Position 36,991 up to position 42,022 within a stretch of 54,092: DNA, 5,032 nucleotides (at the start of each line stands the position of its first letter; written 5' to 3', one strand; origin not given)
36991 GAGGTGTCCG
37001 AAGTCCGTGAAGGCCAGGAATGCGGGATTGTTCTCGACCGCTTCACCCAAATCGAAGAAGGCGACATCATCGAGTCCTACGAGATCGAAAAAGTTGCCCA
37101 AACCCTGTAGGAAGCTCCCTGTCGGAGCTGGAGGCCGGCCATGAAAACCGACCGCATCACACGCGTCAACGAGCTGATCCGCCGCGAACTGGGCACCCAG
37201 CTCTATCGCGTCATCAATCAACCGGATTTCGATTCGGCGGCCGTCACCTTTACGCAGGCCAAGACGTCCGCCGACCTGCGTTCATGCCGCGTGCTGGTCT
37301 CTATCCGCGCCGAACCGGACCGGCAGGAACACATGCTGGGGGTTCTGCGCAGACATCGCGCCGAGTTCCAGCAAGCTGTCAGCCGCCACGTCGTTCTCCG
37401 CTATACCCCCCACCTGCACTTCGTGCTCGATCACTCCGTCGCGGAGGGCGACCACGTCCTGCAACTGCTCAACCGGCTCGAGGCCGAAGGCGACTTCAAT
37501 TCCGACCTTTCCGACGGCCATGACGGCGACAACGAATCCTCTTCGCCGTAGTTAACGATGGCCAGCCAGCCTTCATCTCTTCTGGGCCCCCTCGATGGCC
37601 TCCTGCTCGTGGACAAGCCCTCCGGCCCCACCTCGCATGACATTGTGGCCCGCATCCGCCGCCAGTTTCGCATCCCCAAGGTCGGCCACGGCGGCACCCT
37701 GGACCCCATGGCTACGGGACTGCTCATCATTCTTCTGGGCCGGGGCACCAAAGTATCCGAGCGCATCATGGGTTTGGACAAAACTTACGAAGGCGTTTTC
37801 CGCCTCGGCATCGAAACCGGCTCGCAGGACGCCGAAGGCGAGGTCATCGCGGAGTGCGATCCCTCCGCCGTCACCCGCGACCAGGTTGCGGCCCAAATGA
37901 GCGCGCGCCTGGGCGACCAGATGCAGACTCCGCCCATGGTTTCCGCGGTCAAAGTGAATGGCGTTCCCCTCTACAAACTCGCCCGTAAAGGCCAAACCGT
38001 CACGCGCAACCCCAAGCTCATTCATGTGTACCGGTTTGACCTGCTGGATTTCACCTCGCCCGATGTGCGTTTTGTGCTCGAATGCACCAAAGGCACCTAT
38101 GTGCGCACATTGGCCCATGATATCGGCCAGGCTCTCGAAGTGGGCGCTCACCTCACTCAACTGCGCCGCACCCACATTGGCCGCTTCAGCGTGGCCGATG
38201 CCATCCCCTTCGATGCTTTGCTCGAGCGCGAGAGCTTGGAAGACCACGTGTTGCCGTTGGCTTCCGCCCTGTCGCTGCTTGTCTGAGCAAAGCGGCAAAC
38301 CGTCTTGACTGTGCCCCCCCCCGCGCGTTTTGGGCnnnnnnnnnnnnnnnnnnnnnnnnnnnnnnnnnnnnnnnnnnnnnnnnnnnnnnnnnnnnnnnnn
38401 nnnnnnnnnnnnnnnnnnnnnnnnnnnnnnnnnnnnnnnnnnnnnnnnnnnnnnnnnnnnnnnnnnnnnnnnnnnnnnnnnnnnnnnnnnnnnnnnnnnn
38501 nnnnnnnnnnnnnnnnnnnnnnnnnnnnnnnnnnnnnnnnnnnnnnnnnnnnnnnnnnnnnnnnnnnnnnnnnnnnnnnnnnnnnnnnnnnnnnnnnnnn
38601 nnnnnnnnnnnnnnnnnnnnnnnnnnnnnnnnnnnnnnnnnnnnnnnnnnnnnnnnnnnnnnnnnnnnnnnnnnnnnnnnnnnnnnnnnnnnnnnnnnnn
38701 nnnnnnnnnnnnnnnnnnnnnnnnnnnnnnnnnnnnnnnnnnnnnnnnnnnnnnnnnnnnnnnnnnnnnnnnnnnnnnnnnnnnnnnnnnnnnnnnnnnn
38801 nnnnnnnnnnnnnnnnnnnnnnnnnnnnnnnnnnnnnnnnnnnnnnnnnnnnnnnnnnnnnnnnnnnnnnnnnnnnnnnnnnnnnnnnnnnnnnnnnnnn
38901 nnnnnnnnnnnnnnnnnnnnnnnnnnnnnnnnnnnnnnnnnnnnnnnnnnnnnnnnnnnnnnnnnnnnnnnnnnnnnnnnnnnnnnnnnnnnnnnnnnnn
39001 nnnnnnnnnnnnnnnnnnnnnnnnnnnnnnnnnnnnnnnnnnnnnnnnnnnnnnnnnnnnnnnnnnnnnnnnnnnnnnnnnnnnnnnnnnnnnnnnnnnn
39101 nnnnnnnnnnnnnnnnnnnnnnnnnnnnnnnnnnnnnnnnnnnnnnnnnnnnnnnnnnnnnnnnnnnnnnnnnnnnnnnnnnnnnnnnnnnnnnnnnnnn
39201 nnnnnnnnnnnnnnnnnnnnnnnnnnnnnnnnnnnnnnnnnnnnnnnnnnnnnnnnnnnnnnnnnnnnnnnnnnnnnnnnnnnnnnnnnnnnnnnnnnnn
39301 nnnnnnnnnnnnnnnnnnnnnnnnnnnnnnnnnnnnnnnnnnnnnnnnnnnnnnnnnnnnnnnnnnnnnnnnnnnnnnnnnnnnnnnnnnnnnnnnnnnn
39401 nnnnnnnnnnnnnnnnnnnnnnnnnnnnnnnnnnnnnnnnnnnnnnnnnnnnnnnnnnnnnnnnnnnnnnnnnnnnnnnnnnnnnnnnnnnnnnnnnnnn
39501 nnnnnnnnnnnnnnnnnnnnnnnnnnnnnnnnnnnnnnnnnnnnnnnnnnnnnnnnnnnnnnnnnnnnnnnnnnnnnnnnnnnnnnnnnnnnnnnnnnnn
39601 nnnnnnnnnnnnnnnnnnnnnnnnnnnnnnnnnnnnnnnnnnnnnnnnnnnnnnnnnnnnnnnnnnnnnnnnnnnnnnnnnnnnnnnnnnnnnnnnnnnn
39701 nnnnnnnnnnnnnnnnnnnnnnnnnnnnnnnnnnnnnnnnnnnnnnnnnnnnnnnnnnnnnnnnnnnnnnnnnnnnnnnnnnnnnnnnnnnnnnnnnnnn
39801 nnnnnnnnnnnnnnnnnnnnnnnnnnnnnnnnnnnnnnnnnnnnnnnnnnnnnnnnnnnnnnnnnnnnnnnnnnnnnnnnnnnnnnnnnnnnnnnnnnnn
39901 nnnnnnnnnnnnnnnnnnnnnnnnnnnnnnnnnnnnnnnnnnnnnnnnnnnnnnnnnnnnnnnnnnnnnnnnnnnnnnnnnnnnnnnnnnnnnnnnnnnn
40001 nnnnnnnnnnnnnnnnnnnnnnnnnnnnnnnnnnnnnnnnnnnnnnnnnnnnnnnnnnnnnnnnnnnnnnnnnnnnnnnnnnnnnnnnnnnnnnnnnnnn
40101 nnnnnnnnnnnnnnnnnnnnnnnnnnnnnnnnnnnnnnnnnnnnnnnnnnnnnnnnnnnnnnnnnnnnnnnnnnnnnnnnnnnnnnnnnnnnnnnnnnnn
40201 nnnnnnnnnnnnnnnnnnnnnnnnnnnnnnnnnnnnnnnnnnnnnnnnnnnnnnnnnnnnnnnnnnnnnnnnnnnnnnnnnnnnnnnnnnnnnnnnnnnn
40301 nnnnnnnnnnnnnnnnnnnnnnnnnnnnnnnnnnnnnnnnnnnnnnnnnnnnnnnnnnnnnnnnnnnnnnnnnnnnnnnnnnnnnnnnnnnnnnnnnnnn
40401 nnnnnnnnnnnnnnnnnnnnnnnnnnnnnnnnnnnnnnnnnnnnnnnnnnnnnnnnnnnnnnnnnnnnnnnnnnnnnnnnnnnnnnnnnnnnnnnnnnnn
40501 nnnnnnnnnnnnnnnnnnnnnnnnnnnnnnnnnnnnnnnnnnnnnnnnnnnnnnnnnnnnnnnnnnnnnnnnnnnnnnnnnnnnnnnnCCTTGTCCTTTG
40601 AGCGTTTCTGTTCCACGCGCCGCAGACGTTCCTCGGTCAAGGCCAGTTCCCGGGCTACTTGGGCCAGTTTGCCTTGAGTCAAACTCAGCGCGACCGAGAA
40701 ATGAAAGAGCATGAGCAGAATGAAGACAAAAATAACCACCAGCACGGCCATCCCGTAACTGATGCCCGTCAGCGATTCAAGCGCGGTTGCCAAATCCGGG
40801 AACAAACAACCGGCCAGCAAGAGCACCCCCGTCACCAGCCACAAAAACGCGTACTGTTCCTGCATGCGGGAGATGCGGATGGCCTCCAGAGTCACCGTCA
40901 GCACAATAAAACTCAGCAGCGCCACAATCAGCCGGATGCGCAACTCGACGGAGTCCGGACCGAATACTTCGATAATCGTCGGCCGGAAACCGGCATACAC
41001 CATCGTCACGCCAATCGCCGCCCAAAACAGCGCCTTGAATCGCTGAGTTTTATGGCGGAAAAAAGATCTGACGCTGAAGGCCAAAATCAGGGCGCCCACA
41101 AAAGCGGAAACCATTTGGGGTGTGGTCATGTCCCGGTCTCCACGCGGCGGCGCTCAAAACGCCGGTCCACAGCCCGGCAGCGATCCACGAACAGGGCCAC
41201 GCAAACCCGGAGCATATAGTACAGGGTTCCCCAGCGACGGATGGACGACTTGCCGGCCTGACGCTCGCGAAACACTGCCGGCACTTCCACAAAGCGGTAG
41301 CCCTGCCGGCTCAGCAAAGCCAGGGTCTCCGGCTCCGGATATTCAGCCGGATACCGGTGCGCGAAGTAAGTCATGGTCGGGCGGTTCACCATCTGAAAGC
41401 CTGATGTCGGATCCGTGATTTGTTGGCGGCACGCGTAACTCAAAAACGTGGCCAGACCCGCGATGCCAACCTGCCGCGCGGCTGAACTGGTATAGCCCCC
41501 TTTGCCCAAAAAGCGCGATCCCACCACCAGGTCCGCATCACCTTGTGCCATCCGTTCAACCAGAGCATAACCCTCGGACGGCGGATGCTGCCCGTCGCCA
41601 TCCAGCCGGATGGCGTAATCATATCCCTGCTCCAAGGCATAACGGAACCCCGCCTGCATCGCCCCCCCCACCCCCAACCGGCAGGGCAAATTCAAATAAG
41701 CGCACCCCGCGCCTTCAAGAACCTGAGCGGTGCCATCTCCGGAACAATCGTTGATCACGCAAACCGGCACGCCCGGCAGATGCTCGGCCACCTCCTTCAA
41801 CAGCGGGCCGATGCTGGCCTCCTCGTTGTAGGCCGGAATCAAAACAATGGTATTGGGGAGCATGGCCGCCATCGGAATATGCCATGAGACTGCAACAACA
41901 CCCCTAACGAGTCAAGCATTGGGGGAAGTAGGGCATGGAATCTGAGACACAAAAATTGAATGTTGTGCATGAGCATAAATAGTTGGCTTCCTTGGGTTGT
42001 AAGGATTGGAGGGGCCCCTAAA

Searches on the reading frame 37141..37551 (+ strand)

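Call 65: search_protein_families(library=pfam, proteins=[window:37141-37551:+], max_evalue=0.00001)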
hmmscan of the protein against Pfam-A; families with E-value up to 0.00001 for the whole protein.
window:37141-37551:+ (136 aa): 1 family
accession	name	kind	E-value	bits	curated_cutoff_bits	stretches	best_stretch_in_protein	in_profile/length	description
PF02033.23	RBFA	-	5.2e-20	72.1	34.7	1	5-110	1-105/105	Ribosome-binding factor A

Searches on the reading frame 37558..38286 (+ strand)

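Call 65: search_protein_families(library=pfam, proteins=[window:37558-38286:+], max_evalue=0.00001)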
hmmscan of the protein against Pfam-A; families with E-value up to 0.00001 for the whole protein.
window:37558-38286:+ (242 aa): 2 families
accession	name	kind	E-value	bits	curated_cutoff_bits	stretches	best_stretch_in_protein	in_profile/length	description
PF01509.24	TruB_N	-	1.1e-49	169.1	27.3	1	34-182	1-149/149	TruB family pseudouridylate synthase (N terminal domain)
PF16198.10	TruB_C_2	-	1.5e-13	51.1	29.3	1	183-238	1-65/66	tRNA pseudouridylate synthase B C-terminal domain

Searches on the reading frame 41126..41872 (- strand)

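Call 65: search_protein_families(library=pfam, proteins=[window:41126-41872:-], max_evalue=0.00001)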
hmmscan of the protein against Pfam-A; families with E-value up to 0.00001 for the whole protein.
window:41126-41872:- (248 aa): 1 family
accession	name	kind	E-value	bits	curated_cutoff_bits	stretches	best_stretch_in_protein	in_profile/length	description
PF00535.33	Glycos_transf_2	-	9.8e-23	81.3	23.3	1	10-162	2-159/168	Glycosyl transferase family 2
